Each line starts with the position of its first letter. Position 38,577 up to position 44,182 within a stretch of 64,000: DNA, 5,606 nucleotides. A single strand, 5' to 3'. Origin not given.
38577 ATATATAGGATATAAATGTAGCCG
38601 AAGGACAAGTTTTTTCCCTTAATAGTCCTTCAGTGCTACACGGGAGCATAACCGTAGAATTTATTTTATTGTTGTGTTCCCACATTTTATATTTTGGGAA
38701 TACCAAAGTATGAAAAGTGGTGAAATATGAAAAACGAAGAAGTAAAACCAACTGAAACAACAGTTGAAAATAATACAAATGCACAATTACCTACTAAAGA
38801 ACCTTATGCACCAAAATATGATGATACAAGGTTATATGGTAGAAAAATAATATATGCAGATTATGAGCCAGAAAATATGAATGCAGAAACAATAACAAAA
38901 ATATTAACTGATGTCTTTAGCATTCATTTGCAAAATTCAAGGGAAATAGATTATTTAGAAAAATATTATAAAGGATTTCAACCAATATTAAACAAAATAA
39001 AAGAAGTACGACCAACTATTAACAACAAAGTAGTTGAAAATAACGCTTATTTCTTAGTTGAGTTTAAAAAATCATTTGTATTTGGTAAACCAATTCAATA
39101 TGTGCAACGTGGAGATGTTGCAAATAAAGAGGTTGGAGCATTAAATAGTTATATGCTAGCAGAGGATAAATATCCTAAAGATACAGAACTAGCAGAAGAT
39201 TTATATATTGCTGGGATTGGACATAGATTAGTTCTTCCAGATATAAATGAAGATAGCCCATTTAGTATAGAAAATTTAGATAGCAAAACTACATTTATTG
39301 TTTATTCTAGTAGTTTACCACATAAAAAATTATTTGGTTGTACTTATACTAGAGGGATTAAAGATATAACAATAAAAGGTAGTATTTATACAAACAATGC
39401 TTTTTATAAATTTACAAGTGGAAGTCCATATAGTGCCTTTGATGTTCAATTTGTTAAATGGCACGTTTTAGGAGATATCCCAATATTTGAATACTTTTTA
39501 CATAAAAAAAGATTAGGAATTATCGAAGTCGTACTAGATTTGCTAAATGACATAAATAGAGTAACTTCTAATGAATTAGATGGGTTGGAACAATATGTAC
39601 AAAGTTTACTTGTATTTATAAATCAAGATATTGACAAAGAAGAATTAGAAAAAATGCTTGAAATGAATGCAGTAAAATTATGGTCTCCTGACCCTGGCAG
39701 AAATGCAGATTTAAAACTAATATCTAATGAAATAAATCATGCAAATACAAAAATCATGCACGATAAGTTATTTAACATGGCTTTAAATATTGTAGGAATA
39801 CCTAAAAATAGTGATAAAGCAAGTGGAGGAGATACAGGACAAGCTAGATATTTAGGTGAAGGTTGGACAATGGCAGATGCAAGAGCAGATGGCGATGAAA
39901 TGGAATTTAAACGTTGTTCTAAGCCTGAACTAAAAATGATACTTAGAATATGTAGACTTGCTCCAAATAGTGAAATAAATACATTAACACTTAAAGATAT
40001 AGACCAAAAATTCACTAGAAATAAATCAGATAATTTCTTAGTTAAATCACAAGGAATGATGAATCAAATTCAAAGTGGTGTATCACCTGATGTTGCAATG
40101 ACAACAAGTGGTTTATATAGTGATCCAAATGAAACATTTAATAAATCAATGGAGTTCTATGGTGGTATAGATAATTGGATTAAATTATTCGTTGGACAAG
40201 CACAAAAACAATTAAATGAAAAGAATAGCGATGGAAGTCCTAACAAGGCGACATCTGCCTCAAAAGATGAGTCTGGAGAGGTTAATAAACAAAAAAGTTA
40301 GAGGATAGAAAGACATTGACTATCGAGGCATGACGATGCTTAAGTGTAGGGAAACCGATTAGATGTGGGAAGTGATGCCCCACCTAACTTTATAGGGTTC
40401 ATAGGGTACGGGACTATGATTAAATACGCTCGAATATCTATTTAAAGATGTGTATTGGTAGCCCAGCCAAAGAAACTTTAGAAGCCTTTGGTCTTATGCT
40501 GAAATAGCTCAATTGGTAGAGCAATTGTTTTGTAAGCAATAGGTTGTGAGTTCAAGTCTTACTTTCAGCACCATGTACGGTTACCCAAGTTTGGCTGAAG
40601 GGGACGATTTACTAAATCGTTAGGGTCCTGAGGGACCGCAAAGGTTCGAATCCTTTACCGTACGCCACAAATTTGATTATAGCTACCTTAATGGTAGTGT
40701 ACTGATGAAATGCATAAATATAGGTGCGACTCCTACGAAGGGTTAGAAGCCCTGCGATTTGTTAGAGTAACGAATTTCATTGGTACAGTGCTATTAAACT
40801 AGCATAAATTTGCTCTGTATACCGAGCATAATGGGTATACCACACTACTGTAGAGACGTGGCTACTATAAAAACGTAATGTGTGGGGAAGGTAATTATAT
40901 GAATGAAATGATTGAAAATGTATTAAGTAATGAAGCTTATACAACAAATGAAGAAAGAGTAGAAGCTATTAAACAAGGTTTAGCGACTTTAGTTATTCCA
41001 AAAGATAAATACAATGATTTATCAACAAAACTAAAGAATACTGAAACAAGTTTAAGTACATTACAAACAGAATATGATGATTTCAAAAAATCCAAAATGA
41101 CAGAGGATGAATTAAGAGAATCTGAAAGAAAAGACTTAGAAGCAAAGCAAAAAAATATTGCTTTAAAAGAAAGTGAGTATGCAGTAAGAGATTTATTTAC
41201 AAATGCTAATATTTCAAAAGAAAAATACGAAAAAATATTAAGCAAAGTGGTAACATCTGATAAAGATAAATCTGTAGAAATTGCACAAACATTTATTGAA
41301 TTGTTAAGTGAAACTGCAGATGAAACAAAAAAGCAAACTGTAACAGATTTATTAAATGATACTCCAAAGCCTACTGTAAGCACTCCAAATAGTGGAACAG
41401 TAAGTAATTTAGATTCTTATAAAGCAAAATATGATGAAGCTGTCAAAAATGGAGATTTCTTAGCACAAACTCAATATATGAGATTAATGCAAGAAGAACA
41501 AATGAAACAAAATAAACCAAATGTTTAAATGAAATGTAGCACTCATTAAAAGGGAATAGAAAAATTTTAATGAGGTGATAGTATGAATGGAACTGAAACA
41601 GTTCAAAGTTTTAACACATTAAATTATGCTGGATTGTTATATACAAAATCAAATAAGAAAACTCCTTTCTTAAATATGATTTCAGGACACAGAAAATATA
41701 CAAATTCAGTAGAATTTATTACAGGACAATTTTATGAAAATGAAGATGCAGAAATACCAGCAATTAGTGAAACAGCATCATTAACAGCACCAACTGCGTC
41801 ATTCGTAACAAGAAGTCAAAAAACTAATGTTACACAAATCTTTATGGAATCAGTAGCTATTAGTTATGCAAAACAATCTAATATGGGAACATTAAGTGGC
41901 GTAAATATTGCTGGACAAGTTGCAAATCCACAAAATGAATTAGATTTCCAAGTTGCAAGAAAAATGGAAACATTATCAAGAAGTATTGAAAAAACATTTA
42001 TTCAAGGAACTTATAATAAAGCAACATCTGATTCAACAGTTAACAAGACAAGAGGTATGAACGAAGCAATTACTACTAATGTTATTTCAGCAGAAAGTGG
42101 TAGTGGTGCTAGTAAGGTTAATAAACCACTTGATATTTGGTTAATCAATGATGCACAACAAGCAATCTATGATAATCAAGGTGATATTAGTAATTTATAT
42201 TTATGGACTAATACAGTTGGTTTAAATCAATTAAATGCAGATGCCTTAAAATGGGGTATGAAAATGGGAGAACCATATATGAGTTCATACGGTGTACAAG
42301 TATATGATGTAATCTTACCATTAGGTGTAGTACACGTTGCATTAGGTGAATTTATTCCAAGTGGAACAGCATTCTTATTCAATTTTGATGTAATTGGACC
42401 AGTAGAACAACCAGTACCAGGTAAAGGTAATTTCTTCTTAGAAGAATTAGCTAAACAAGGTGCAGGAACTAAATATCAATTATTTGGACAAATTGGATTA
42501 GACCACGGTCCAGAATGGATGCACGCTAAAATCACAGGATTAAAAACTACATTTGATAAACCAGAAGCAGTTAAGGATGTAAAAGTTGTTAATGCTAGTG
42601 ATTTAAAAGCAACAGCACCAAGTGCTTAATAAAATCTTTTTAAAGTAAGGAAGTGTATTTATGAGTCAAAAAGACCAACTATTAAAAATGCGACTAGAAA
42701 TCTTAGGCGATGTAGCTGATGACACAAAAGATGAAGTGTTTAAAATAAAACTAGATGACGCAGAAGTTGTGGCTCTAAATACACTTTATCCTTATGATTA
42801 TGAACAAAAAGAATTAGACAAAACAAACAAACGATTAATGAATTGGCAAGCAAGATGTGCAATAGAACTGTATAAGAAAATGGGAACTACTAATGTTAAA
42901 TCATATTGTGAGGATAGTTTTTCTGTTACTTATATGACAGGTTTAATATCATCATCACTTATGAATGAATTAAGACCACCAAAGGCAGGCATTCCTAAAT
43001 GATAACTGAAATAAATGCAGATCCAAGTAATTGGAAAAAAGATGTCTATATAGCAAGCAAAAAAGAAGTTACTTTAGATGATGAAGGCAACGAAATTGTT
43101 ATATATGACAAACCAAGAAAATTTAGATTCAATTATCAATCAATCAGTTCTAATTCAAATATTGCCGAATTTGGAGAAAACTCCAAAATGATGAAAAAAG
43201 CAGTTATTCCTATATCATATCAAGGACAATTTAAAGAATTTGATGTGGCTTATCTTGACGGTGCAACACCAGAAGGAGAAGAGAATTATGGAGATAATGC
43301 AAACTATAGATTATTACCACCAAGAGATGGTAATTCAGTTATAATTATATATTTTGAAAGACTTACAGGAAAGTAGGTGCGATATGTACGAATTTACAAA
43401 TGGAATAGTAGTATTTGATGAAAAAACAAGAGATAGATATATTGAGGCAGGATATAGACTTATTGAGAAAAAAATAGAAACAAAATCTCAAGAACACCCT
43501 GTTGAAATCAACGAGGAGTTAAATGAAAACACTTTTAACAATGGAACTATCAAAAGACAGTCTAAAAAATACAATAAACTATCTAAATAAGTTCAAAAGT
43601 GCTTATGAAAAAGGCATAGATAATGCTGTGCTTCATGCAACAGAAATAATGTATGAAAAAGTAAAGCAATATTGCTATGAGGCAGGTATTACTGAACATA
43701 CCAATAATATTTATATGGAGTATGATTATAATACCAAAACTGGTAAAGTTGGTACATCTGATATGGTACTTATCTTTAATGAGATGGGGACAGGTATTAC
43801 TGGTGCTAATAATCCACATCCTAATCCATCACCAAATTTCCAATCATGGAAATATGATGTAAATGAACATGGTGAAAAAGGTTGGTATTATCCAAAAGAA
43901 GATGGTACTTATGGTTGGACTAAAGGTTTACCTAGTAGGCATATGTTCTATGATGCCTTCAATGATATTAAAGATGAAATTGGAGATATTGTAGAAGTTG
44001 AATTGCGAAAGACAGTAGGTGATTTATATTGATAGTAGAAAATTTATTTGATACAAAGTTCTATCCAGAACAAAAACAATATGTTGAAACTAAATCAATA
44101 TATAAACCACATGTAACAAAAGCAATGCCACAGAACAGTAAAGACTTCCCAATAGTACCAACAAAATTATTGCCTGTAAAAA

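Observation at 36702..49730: Conserved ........(T) + AAGGGAA-loop hairpin element in front of five major late genes, with the Shine-Dalgarno buried in the 3' arm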

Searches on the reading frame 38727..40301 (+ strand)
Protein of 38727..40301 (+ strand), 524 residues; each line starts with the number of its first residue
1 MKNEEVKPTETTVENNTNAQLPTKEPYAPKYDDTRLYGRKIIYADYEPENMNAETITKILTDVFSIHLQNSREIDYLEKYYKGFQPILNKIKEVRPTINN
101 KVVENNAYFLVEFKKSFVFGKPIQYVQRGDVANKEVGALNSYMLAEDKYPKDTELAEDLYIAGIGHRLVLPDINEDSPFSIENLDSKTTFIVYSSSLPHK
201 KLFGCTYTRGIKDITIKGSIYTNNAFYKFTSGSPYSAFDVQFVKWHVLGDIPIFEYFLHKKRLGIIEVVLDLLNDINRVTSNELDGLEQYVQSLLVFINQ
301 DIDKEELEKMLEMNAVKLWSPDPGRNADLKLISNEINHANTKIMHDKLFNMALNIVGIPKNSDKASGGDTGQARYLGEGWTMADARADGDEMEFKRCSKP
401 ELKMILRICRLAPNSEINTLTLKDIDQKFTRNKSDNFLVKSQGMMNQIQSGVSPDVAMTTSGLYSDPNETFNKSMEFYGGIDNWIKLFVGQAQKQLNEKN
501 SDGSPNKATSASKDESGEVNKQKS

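Call 17: search_protein_families(library=pfam, proteins=[window:38727-40301:+])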
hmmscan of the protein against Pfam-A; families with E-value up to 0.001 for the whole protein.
window:38727-40301:+ (524 aa): 2 families
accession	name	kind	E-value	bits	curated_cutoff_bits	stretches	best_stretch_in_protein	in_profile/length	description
PF05133.19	SPP1_portal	-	2e-55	188.9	25.5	1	65-472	6-404/416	Phage portal protein, SPP1 Gp6-like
PF10046.14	BLOC1_2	-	0.00083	20.1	33.4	0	49-99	26-75/96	Biogenesis of lysosome-related organelles complex-1 subunit 2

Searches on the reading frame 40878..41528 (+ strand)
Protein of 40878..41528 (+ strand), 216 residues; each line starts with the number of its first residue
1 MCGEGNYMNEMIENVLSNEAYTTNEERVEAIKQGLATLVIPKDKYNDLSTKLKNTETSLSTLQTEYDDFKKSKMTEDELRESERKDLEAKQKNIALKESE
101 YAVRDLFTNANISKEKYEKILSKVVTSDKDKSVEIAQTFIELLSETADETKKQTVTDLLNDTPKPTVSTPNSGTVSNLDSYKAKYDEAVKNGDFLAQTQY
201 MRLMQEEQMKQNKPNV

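Call 17: search_protein_families(library=pfam, proteins=[window:40878-41528:+])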
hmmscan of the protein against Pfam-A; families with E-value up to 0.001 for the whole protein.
window:40878-41528:+ (216 aa): 0 families

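Call 26: search_protein_families(library=phrogs, proteins=[window:40878-41528:+], max_evalue=0.01)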
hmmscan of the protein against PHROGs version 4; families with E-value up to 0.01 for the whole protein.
window:40878-41528:+ (216 aa): 1 family
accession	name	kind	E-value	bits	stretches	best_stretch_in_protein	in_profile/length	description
phrog_29470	-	unknown function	0.0012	20.2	1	27-110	8-89/128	-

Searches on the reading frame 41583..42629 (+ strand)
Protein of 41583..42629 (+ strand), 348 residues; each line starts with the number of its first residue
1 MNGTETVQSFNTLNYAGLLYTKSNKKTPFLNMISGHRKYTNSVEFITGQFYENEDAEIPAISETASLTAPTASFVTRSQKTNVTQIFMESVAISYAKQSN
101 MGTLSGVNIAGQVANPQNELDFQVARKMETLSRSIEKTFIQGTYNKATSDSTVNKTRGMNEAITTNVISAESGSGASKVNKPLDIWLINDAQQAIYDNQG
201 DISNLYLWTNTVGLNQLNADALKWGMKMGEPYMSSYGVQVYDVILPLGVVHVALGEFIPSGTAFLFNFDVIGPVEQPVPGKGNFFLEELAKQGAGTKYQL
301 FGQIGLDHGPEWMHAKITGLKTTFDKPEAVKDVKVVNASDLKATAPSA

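Call 17: search_protein_families(library=pfam, proteins=[window:41583-42629:+])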
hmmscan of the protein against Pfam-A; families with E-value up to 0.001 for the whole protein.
window:41583-42629:+ (348 aa): 1 family
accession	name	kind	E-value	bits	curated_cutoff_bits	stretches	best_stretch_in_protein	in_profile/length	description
PF17236.8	SU10_MCP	-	2e-49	169.1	24.1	1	5-321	4-292/292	SU10 major capsid protein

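Call 28: find_related_loci(query=window:41583-42629:+, collection=genome_contigs, flank=10000)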
Query window:41583-42629:+ (348 aa) in genome_contigs; peptide patterns used: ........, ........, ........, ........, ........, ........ (x = any residue, [..] = any of these).
104 stretches matched a pattern; 57 encode a relative of the query (tblastn E <= 1e-3); 56 distinct loci.
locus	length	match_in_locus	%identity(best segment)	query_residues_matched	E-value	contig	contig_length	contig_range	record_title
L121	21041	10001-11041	98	1-347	0e+0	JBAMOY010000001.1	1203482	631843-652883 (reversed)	MAG: Bacilli bacterium isolate contig_25558.circular contig_25558, whole genome shotgun sequence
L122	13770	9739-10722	88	1-336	0e+0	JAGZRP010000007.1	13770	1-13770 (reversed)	MAG: Bacillota bacterium isolate L2_022_000G1_dasL2_022_000G1_metabat.metabat.8_sub L2_022_000G1_scaffold_2432, whole ge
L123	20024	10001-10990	86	1-338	0e+0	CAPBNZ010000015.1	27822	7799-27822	MAG TPA_asm: uncultured Clostridia bacterium isolate MGBC108358 genome assembly, contig: MGBC108358.15, whole genome sho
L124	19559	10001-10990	86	1-338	0e+0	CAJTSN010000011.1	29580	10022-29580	MAG TPA_asm: uncultured Bacilli bacterium isolate MGBC111601 genome assembly, contig: MGBC111601.11, whole genome shotgu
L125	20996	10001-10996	77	1-340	2e-176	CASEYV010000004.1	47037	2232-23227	uncultured bacterium isolate O97_L4_313313_idba_bin.81 genome assembly, contig: O97_L4_313313_idba_bin.81.fa_scaffold_39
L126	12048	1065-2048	75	1-327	1e-166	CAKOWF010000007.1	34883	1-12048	MAG: uncultured Bacilli bacterium isolate REFINED_METABAT215_TOP10_CONTIGS_1500_ASSEMBLY_K77_MERGED__Hadza_MoBio_hadza-A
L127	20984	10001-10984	74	1-327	2e-165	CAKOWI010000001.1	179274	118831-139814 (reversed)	MAG: uncultured Bacilli bacterium isolate REFINED_METABAT215_TOP10_CONTIGS_1500_ASSEMBLY_K77_MERGED__Hadza_MoBio_hadza-A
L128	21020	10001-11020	71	1-339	2e-163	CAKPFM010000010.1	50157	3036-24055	MAG: uncultured Bacilli bacterium isolate REFINED_METABAT215_TOP10_CONTIGS_1500_ASSEMBLY_K77_MERGED__Hadza_MoBio_hadza-A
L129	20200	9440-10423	71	1-335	2e-156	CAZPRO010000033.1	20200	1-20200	MAG TPA_asm: uncultured Clostridium sp. isolate SRP313737_co1_101 genome assembly, contig: NODE_4148_length_20200_cov_7.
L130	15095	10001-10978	72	1-333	3e-156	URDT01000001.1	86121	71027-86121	uncultured Tenericutes bacterium isolate UMGS900 genome assembly, contig: NODE_191_length_86121_cov_4.679908, whole geno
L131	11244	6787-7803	65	7-347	2e-151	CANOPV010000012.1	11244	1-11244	MAG TPA_asm: uncultured Clostridium sp. isolate SRR19759483_bin.72_metawrap_v1.3_MAG genome assembly, contig: NODE.6170_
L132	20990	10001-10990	68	6-348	2e-151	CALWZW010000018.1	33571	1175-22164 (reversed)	MAG: uncultured Clostridia bacterium isolate BRZ_EH__bin15 genome assembly, contig: BRZ_EH__NODE_2213_length_33571_cov_1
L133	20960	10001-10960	70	1-327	5e-151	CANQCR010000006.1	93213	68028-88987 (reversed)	MAG: uncultured Bacilli bacterium isolate Lapin-004__bin25 genome assembly, contig: Lapin-004__NODE_214_length_93213_cov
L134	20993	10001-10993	69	1-339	8e-155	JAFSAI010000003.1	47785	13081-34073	MAG: Bacilli bacterium isolate RGIG2961 Goat_Rectum-1__c591, whole genome shotgun sequence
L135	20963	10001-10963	65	7-335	4e-144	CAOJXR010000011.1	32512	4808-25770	MAG TPA_asm: uncultured Clostridium sp. isolate SRR15604531_bin.57_metawrap_v1.3_MAG genome assembly, contig: NODE.1452_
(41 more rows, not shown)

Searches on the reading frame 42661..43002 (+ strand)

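Call 83: search_protein_families(library=phrogs, proteins=[window:42661-43002:+], max_evalue=0.001)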
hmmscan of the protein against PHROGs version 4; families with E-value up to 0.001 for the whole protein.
window:42661-43002:+ (113 aa): 1 family
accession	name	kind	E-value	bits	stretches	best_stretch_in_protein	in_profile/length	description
phrog_132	-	connector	0.0002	22.3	1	3-104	8-102/124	head-tail adaptor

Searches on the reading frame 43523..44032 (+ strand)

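Call 83: search_protein_families(library=phrogs, proteins=[window:43523-44032:+], max_evalue=0.001)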
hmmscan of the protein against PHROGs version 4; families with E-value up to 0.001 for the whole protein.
window:43523-44032:+ (169 aa): 1 family
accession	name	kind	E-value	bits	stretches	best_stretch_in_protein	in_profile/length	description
phrog_5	-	connector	5.2e-06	27.5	1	8-165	92-209/239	tail completion or Neck1 protein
